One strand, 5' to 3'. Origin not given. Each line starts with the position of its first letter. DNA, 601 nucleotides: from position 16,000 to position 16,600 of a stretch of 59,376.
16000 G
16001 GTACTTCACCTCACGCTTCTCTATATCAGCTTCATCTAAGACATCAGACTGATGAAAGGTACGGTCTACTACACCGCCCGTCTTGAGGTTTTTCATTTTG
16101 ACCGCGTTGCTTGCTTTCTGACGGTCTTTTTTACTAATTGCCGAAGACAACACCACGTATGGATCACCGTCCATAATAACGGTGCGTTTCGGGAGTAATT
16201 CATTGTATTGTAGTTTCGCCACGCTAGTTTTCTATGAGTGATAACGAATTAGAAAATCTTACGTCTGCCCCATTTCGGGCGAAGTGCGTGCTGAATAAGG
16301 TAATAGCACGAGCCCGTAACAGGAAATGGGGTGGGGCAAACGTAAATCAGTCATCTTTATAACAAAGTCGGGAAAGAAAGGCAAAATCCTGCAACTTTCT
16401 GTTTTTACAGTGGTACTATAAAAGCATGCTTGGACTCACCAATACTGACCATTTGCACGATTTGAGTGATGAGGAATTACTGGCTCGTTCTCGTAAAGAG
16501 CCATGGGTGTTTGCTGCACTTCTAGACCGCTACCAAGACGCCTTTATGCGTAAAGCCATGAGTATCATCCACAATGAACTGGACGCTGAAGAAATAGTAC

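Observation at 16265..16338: Two-copy ~72-nt stem-loop element with compensatory stem changes (copy A, efp/sigma intergenic region)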

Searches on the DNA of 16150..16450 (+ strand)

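Call 6: search_rna_families(source=window, start=16150, end=16450, threshold=evalue, max_evalue=10, show_alignments=3)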
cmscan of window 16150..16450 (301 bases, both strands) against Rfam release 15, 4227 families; matches with E-value up to 10: 1.
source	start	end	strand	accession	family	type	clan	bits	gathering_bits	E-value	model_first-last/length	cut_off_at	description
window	16374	16438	-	RF02057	STnc40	Gene; sRNA;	-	22.5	45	0.099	1-70/70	no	Salmonella enterica sRNA STnc40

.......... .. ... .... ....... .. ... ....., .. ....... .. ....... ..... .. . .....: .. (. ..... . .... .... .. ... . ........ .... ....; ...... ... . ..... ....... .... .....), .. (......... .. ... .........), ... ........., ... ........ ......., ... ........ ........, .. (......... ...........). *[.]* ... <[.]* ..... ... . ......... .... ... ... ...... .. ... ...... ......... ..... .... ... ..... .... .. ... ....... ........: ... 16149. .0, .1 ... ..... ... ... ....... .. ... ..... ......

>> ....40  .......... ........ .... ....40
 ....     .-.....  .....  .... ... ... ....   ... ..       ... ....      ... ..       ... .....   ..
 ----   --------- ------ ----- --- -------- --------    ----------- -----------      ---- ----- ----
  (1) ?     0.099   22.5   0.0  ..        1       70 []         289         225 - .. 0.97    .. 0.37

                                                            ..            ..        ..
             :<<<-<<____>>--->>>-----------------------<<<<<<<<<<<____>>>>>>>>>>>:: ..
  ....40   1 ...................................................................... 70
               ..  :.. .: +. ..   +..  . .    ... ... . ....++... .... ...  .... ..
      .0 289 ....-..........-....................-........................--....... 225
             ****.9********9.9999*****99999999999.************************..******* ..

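Call 16: build_rna_model(alignment_id=A2, structure=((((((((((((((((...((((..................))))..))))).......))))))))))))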
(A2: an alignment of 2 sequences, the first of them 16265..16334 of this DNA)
Model R1 built from alignment A2 (2 sequences, 70 columns); structure: as given.
model positions 70; base pairs 20; branch points 0; effective number of sequences 1.25; information 0.805 bits per position. Calibrated on 0.2 Mb of random sequence (short: E-values are rough).
structure used (alignment columns):
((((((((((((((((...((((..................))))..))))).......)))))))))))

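Call 17: search_with_rna_model(model_id=R1, source=window, filters=off, max_evalue=10, show_alignments=6)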
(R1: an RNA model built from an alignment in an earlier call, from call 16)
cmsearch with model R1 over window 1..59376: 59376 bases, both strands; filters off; matches with E-value up to 10: 27.
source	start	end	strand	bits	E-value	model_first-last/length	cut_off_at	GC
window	27091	27160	+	101.9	1.2e-23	1-70/70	no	0.53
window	16265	16334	+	101.4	1.6e-23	1-70/70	no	0.56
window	17365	17428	-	16.9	0.063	1-70/70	no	0.55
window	27091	27160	-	16.6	0.074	1-70/70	no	0.53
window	17407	17433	+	14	0.35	1-70/70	no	0.74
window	20552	20609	-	13.5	0.47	1-70/70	no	0.52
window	31703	31734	-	12.3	0.95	1-70/70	no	0.47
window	20552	20609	+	12.2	0.99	1-70/70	no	0.52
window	16265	16334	-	11.7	1.4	1-70/70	no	0.56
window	28868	28901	+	11.6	1.5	1-70/70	no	0.59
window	28868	28901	-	11.6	1.5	1-70/70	no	0.59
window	1117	1142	+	11.1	1.9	1-70/70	no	0.85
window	58957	58985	+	11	2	1-70/70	no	0.59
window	22625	22678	+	10.9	2.1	1-70/70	no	0.5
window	4289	4363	+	10.4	2.9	1-70/70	no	0.59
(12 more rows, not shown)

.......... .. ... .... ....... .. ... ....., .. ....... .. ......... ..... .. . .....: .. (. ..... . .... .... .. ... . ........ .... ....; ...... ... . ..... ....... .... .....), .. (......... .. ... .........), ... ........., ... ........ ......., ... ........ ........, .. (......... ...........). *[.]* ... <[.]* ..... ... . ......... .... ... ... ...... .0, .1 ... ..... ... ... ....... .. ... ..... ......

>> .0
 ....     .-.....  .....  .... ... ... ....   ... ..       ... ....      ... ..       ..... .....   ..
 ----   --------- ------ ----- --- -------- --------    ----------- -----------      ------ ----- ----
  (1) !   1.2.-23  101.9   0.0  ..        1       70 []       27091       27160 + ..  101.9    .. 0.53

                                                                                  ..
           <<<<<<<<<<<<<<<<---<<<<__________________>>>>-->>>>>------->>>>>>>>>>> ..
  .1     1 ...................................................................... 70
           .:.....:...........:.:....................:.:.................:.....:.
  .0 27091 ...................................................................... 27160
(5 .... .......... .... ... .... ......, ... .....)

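Call 18: search_with_rna_model(model_id=R1, sources=[L012, L013, L014, L015, L016, L017, L018, L019, L020, L021, L022, L023, L024, L025, L026, L027, L028, L029, L030, L031, L032, L033, L034, L035, L036, L037, L038, L039, L040, L041, L042, L043, L044, L045, L046, L047, L048, L049, L050, L051, L052, L053, L054, L055, L056, L057, L058, L059, L060, L061, L062, L063, L064, L065, L066, L067, L068, L069, L070, L071, L072, L073, L074, L075, L076, L077, L078, L079, L080, L081, L082, L083, L084, L085, L086, L087, L088, L089, L090, L091], max_evalue=10, show_alignments=8)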
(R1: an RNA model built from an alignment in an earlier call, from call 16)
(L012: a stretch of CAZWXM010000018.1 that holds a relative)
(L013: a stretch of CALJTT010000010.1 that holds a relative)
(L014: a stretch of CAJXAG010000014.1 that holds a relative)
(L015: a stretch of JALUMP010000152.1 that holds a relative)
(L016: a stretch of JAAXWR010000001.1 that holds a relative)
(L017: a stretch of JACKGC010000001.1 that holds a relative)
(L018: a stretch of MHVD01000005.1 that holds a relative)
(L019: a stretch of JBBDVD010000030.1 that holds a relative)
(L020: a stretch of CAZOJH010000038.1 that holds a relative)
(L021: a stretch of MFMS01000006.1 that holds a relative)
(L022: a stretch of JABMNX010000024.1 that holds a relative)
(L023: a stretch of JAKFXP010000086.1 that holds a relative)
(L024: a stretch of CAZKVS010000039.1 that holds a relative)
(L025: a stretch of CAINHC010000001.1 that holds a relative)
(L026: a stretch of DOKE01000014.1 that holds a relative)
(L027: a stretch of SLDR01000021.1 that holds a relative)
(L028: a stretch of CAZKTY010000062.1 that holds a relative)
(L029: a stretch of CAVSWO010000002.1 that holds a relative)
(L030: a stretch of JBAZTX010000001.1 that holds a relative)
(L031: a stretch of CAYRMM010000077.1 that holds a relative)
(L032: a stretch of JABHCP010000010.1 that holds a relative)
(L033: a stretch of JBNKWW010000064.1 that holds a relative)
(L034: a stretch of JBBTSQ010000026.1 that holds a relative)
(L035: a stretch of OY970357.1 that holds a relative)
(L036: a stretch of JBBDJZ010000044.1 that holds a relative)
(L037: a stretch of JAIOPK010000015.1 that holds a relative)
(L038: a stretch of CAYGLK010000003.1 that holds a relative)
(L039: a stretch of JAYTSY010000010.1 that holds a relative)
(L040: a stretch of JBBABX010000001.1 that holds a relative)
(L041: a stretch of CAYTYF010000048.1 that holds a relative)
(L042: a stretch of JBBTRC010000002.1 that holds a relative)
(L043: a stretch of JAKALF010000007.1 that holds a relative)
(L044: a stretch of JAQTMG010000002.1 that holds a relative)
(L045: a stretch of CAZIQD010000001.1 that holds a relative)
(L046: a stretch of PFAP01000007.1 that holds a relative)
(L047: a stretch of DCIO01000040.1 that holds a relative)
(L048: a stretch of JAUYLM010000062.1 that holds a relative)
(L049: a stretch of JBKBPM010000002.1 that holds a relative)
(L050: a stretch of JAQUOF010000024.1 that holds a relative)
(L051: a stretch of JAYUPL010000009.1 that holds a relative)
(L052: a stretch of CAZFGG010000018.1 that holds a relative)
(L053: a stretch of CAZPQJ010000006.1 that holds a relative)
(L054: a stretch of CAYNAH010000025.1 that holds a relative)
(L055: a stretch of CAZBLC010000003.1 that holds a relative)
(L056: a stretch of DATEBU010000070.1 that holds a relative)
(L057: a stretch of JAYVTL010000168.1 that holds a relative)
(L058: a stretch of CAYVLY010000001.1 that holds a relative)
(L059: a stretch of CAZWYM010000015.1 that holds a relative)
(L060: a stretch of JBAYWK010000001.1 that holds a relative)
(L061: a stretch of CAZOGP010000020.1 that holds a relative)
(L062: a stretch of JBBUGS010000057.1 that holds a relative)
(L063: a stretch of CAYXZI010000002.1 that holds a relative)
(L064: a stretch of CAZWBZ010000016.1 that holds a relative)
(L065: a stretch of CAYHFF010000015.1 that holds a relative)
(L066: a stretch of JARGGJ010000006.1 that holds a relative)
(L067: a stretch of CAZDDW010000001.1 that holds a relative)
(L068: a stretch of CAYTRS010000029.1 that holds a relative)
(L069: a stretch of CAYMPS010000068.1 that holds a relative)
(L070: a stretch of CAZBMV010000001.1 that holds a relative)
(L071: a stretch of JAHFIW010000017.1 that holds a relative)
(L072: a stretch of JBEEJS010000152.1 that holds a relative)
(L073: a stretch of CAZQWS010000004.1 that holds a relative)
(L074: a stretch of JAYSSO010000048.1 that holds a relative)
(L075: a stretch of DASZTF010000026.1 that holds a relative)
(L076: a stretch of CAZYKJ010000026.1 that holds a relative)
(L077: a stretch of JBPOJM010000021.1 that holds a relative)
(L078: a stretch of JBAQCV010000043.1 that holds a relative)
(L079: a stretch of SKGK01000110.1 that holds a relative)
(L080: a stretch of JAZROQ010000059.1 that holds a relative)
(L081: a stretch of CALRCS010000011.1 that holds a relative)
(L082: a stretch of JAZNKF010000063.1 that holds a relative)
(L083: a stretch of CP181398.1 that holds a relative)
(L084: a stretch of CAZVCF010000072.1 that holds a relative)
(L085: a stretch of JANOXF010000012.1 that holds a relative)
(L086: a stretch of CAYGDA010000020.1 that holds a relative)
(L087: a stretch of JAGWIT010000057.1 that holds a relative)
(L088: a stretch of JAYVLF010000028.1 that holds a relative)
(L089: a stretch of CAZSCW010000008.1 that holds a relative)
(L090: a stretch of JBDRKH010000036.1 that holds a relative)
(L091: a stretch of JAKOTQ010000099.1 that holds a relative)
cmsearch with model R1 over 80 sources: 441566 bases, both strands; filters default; matches with E-value up to 10: 2.
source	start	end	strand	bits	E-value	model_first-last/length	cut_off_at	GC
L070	4133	4161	+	21.9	0.024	1-70/70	no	0.62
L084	3117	3148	+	19.9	0.08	1-70/70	no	0.62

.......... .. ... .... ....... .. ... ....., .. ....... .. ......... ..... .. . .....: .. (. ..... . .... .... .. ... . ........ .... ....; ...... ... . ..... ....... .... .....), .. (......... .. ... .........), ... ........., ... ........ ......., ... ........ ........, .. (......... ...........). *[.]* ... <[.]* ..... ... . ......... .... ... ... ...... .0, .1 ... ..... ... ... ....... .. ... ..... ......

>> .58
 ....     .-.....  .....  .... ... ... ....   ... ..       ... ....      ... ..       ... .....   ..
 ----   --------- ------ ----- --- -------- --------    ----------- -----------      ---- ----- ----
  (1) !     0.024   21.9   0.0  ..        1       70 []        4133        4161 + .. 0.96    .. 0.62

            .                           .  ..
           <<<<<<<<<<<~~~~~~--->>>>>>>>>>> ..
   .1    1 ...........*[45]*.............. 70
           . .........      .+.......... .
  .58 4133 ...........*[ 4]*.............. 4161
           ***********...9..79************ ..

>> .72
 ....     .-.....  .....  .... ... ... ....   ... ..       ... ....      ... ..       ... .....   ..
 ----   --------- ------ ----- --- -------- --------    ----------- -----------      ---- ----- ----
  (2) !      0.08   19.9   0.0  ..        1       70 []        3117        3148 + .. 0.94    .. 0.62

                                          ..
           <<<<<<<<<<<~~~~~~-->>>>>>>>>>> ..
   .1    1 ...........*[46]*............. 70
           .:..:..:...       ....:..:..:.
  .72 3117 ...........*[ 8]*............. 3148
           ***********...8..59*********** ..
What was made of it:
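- Tried and rejected: Only plain hairpins were found (call 18).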

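Call 34: search_with_rna_model(model_id=R1, sources=[L093, L094, L095, L096, L097], filters=off, max_evalue=1, show_alignments=8)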
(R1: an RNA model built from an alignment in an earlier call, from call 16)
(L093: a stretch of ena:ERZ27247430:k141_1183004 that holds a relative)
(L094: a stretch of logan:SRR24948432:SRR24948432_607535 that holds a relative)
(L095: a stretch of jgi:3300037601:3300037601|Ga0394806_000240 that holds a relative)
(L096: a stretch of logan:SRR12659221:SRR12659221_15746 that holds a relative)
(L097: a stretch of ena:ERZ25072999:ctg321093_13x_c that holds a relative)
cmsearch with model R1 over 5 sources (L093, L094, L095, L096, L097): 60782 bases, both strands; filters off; matches with E-value up to 1: 9.
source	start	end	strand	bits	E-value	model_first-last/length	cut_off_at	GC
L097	13289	13324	+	18.3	0.029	1-70/70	no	0.42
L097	13289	13324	-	15.4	0.16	1-70/70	no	0.42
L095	18086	18109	-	12.5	0.87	1-70/70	no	0.62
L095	6979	7002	+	12.4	0.9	1-70/70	no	0.62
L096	6979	7002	+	12.4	0.9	1-70/70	no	0.62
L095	11460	11484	-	12.4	0.91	1-70/70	no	0.88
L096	11460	11484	-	12.4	0.91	1-70/70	no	0.88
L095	6979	7002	-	12.3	0.94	1-70/70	no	0.62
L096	6979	7002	-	12.3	0.94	1-70/70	no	0.62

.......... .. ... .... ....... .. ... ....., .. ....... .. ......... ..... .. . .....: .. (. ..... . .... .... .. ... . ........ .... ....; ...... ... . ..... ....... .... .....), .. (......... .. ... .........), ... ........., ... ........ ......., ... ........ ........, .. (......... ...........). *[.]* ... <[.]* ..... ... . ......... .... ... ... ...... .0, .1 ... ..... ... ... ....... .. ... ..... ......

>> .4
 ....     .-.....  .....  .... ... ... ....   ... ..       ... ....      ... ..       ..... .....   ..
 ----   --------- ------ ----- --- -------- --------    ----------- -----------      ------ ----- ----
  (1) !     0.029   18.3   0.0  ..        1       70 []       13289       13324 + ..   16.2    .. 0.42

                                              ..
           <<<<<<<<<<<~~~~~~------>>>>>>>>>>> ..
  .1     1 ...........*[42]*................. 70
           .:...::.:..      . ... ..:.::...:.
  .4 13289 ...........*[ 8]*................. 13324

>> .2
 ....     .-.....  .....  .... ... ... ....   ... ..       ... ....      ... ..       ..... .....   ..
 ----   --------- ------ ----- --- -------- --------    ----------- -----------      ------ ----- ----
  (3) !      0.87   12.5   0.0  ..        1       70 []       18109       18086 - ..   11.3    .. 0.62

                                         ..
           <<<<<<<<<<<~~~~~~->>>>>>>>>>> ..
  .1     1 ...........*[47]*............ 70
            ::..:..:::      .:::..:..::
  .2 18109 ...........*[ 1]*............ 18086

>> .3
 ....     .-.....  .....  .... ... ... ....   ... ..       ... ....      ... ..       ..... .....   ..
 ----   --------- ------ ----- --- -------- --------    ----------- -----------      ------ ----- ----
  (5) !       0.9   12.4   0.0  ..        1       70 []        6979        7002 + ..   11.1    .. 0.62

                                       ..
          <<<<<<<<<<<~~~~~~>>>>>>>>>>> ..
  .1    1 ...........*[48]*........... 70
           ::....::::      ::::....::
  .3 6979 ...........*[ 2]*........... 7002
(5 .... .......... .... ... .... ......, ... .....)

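Call 42: search_with_rna_model(model_id=R1, sources=[L100, L101, L102, L103], filters=off, max_evalue=1, show_alignments=10)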
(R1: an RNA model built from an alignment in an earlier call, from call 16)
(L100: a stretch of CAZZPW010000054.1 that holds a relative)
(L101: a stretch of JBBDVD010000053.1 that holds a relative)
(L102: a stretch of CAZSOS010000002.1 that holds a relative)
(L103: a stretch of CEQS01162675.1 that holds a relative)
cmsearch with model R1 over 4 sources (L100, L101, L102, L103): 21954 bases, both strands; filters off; matches with E-value up to 1: 15.
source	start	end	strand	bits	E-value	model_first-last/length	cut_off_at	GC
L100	1982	2052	-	87.5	2.1e-20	1-70/70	no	0.61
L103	1477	1547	-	75.1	3.1e-17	1-70/70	no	0.59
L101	5807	5878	-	72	1.8e-16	1-70/70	no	0.56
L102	3494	3565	-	71.8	2.2e-16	1-70/70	no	0.58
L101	6939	6974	+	19.2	0.0061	1-70/70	no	0.39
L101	6939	6974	-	19.2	0.0061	1-70/70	no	0.39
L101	1876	1898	-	15.9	0.042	1-70/70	no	0.65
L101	7563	7598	+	15.2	0.062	1-70/70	no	0.28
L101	7563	7598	-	15.2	0.062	1-70/70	no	0.28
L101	1876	1898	+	14.4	0.1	1-70/70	no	0.65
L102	5987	6011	+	11.8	0.46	1-70/70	no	0.84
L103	2178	2205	-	11.6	0.53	1-70/70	no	0.61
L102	703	730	+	11.6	0.53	1-70/70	no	0.68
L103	2178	2205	+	11.2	0.68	1-70/70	no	0.61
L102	5987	6011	-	11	0.74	1-70/70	no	0.84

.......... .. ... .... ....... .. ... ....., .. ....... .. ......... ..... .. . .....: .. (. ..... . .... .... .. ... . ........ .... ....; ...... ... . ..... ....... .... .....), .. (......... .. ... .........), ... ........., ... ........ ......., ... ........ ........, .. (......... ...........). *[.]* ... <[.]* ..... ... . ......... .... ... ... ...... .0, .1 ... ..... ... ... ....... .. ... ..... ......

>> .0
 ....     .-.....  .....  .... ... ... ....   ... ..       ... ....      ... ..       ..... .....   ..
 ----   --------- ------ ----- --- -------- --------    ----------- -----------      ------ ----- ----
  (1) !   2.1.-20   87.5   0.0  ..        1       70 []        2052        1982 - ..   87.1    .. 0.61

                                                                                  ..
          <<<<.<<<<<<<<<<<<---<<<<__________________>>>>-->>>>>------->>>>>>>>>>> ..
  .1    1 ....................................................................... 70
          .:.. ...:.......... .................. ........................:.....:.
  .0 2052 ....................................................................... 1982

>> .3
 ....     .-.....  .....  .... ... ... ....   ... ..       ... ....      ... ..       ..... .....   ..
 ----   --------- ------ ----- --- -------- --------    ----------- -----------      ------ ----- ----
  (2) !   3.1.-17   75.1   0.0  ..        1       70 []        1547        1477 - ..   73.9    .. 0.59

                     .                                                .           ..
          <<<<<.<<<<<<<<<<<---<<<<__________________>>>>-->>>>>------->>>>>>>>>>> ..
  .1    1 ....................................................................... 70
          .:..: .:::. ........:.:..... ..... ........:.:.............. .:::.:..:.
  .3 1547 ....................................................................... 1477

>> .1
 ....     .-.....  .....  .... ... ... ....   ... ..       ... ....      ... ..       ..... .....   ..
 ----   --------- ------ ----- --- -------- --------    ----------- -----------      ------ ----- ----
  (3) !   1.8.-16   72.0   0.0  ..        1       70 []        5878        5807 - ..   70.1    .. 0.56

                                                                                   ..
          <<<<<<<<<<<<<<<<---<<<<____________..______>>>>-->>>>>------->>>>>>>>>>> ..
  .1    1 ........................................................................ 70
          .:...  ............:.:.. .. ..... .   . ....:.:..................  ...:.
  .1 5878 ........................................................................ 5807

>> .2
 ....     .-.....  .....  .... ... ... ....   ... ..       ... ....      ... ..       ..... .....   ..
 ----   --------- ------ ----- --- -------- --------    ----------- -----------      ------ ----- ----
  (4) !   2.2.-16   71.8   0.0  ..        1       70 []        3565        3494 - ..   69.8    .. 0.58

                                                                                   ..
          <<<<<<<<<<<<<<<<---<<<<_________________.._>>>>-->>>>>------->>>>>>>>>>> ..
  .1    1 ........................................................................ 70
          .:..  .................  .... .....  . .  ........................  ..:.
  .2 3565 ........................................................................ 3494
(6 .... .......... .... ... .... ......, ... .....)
